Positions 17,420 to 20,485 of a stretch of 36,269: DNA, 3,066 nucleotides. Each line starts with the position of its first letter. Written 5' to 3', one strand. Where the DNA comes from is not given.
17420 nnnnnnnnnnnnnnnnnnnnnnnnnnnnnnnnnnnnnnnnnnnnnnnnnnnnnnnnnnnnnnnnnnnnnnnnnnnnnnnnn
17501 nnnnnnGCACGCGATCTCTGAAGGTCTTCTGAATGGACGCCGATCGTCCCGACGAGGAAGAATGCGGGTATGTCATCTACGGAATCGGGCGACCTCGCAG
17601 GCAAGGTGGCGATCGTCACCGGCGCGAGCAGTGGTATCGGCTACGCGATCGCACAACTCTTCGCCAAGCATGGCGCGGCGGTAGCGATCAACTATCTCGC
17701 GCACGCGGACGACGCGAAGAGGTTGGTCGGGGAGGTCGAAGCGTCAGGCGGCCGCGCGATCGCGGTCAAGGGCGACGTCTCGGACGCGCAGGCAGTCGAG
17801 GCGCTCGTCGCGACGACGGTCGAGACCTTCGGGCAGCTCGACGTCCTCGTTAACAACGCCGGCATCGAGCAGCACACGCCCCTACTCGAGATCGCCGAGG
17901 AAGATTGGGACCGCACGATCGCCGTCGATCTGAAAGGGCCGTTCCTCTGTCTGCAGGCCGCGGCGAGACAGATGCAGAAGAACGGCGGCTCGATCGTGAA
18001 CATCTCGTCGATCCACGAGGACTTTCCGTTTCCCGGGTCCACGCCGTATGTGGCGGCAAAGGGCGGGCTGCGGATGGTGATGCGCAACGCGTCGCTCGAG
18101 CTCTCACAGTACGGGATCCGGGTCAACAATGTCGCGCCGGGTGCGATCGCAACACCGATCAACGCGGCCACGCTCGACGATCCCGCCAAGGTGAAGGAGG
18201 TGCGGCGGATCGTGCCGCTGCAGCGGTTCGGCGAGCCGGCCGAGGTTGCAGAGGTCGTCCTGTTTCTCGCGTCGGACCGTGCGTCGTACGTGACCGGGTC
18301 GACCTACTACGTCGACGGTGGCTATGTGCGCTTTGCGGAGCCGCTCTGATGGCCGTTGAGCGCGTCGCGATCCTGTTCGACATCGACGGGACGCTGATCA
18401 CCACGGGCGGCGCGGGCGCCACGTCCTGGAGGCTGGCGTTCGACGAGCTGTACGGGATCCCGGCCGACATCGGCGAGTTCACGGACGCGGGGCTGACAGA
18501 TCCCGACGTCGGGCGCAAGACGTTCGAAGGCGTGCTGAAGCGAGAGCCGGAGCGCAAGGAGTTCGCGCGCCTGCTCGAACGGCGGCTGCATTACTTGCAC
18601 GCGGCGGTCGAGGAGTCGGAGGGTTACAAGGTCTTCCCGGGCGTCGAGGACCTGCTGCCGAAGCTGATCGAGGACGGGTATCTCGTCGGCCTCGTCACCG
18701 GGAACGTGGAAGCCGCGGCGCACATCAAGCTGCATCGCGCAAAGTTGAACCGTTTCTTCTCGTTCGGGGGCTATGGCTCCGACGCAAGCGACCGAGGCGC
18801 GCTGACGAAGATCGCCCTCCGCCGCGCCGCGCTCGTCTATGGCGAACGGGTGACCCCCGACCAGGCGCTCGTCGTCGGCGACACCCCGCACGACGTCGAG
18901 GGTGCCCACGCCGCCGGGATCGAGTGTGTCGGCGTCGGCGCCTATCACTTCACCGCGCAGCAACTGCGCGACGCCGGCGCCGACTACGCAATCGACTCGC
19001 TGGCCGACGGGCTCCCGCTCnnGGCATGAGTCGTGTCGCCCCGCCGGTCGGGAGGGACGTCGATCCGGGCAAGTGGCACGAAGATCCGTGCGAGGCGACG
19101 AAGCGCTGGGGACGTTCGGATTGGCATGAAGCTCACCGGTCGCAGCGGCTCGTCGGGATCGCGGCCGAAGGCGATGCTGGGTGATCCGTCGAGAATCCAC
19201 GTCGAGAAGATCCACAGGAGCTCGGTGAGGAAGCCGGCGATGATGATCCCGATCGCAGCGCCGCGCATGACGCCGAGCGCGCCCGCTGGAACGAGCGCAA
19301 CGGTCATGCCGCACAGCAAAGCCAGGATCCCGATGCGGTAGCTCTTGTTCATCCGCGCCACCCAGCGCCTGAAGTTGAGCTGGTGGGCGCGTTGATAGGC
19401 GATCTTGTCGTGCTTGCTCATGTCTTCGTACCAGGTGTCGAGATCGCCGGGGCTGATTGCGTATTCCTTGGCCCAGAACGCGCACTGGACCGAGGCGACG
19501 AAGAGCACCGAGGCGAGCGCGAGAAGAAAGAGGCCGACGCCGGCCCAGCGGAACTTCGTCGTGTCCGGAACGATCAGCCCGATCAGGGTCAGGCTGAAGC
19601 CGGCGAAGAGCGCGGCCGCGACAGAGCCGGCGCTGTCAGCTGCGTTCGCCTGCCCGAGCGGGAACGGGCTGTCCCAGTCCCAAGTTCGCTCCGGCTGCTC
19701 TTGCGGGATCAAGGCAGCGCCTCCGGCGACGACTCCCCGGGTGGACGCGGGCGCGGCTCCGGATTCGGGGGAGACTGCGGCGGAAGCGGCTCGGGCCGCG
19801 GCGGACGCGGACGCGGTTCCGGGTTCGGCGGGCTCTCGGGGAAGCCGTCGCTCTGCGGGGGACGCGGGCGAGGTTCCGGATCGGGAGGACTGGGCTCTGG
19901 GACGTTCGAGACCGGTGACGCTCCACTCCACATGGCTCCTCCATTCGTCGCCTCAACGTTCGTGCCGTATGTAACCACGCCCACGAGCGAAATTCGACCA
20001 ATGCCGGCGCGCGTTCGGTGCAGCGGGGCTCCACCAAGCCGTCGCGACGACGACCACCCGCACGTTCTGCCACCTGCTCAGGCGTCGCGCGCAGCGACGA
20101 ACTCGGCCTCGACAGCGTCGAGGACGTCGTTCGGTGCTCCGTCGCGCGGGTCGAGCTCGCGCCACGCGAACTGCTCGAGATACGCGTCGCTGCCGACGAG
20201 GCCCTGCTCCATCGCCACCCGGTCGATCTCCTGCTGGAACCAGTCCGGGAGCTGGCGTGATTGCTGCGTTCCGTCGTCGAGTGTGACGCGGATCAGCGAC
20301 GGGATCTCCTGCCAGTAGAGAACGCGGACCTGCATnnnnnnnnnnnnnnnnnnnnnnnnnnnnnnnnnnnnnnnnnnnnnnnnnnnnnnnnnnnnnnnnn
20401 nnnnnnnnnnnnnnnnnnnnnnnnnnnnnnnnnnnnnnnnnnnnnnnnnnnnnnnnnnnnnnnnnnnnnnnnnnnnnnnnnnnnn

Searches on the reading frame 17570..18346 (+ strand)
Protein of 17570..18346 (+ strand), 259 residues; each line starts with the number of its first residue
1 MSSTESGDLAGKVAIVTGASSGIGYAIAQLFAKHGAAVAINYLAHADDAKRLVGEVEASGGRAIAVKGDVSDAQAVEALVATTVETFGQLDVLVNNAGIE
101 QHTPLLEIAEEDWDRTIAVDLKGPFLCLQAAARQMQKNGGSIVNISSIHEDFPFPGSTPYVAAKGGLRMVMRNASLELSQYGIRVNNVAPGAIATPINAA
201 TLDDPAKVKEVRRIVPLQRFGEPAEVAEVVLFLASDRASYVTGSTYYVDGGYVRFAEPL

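Call 19: search_protein_families(library=pfam, proteins=[window:17570-18346:+], max_evalue=0.00001)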
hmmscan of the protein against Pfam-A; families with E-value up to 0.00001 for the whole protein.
window:17570-18346:+ (259 aa): 4 families
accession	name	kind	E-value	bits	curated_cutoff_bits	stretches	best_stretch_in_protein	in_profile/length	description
PF13561.12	adh_short_C2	-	1.3e-72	244.6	27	1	18-252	1-235/236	Enoyl-(Acyl carrier protein) reductase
PF00106.31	adh_short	-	2.1e-59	200.7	26.6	1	12-202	1-191/195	short chain dehydrogenase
PF08659.16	KR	-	4.5e-15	56.5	22.6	1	14-164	3-153/180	KR domain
PF23441.1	SDR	-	2.7e-08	34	27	1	9-252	5-255/258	SDR-like rossmann domain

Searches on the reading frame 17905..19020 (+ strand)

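Call 19: search_protein_families(library=pfam, proteins=[window:17905-19020:+], max_evalue=0.00001)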
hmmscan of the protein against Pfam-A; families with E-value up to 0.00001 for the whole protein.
window:17905-19020:+ (372 aa): 4 families
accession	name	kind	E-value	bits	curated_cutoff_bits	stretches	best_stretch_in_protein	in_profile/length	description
PF13419.12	HAD_2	-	4.9e-18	66.3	23.8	1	156-344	1-178/178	Haloacid dehalogenase-like hydrolase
PF00702.32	Hydrolase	-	4.6e-16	60.2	26.4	1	155-338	3-191/191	haloacid dehalogenase-like hydrolase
PF12710.13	HAD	-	6e-10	40.3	27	1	156-334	1-188/189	haloacid dehalogenase-like hydrolase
PF13242.12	Hydrolase_like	-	1.1e-08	35.4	22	1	298-368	3-74/75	HAD-hyrolase-like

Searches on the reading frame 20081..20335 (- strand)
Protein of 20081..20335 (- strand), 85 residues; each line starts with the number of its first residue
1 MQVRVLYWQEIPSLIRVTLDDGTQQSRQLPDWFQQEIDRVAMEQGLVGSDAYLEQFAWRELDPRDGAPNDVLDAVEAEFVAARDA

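Call 65: search_protein_families(library=ncbifam, proteins=[window:20081-20335:-], max_evalue=0.00001)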
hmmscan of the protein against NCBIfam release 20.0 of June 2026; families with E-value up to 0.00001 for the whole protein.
seq(85 aa): 0 families

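Call 66: search_protein_families(library=pfam, proteins=[window:20081-20335:-], max_evalue=0.01)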
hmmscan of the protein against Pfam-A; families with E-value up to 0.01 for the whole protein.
seq(85 aa): 1 family
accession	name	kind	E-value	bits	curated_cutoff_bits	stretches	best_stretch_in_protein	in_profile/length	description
PF13769.11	Virulence_fact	-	1.6e-12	48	25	1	7-82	2-71/81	Virulence factor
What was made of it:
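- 20078..20335 (-): 85-aa protein of Pfam family PF13769, translationally coupled to the Fe-S gene (TGATG). Possible small accessory subunit; role unknown. Pfam E = 1.6e-12 (call 66).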

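Call 91: search_solved_structures(query=A2, max_evalue=10)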
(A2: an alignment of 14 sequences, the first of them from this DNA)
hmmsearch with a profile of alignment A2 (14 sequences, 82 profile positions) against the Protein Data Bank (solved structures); distinct sequences matched with E-value up to 10: 2.
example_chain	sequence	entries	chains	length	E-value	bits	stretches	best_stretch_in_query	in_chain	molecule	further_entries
2v64_D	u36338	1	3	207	0.43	13.9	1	25-79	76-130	MITOTIC SPINDLE ASSEMBLY CHECKPOINT PROTEIN MAD2A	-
3kh2_E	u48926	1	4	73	1.3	12.3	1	36-81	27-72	Prevent host death protein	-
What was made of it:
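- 20078..20335 (-): No solved relative (call 91).
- Tried and rejected: The 85-aa protein: no PDB relative (call 91).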

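Call 98: predict_structure(protein=window:20081-20335:-)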
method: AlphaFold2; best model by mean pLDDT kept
length: 85 residues; sequences in the alignment: 1
mean_pLDDT: 63.7   pTM: 0.48
mean pLDDT of the five models: 63.7, 60.5, 60.1, 59.1, 56.3
residues with pLDDT >= 90: 0; 70-90: 26; 50-70: 52; < 50: 7
segments of 3 or more residues with pLDDT < 50: 62-64
pLDDT, mean of each block of 10 residues (from residue 1): 58 67 71 73 74 59 51 61 54
secondary structure, 60 per line:
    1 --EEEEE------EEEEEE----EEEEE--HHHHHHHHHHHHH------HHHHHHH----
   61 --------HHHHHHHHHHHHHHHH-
elements in order: E3-7 E14-19 E24-28 H31-43 H50-56 H69-84
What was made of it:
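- Tried and rejected: The single-sequence model was too poor (pLDDT 63.7) to justify a fold search (call 98).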
